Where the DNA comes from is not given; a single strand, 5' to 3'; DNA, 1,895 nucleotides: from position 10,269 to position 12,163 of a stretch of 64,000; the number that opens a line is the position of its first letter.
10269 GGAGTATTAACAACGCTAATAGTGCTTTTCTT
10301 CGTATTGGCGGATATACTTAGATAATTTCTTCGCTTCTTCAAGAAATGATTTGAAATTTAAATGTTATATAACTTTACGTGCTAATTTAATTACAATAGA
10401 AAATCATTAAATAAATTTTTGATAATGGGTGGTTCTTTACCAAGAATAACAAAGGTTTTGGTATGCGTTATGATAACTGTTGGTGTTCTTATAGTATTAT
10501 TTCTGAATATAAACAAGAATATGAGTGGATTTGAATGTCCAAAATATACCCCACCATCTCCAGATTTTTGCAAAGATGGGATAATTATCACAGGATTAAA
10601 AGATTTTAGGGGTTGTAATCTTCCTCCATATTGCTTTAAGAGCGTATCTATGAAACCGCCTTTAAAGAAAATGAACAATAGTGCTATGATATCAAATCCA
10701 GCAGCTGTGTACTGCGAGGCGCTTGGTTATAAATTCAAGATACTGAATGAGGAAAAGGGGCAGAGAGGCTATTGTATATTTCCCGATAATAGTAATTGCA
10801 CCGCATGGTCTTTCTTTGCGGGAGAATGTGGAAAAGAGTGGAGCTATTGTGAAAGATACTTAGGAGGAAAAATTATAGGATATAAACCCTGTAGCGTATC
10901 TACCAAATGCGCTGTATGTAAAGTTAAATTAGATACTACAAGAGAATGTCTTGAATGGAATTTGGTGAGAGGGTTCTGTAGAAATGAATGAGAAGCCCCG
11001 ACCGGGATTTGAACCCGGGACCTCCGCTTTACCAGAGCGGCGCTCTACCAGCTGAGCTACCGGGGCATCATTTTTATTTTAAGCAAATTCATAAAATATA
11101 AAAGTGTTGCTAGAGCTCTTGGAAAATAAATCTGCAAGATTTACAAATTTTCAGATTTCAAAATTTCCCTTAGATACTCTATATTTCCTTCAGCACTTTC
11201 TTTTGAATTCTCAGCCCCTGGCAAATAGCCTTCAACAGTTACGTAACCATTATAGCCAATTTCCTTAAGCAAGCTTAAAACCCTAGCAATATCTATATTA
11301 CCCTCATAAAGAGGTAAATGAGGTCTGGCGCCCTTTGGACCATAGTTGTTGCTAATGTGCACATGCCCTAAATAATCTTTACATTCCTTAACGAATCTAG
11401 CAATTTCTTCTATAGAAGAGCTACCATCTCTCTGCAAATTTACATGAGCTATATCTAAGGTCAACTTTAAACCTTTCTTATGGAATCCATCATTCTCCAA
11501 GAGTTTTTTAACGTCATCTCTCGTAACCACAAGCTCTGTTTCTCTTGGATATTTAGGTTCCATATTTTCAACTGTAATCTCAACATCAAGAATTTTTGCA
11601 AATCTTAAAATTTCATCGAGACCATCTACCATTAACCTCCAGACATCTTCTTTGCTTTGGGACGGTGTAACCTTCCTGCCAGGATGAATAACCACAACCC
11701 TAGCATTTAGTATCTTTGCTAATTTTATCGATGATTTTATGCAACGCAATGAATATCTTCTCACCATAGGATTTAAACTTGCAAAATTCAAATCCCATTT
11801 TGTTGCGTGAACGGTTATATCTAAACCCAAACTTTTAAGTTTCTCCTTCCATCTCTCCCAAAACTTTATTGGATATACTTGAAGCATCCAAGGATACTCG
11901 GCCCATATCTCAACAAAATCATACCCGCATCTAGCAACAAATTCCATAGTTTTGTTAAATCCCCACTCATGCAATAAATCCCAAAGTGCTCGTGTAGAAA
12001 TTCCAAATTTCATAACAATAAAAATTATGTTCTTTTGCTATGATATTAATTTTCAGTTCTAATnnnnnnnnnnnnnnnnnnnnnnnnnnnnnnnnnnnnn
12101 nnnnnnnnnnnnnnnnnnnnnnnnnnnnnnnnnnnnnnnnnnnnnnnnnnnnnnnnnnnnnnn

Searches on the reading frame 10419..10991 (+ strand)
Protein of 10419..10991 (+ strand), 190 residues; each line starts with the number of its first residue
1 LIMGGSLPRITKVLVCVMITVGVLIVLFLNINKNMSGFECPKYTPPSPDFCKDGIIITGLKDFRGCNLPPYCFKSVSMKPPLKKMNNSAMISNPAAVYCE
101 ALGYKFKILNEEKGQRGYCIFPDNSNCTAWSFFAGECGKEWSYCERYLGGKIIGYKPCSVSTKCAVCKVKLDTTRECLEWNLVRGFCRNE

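Call 76: search_protein_families(library=pfam, proteins=[window:10419-10991:+], max_evalue=0.0001)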
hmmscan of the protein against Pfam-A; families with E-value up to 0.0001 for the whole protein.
window:10419-10991:+ (190 aa): 1 family
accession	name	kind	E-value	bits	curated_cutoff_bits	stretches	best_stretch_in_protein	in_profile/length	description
PF03891.20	DUF333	-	2e-15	57.3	25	1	91-135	2-46/47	Domain of unknown function (DUF333)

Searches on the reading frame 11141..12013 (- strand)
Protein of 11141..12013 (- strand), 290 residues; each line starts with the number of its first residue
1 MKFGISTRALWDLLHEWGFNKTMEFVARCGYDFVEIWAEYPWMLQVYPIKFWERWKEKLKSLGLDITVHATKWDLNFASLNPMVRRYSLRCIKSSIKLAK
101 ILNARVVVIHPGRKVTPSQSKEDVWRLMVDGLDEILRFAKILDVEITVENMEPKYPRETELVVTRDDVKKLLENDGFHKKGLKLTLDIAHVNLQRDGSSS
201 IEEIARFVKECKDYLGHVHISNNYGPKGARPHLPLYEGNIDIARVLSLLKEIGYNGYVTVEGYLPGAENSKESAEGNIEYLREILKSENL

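Call 76: search_protein_families(library=pfam, proteins=[window:11141-12013:-], max_evalue=0.0001)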
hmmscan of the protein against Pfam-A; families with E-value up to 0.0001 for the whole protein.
window:11141-12013:- (290 aa): 1 family
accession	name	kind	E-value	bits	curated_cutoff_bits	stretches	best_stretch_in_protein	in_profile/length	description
PF01261.30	AP_endonuc_2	-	3.4e-42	145.3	31.1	1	24-283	2-248/249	Xylose isomerase-like TIM barrel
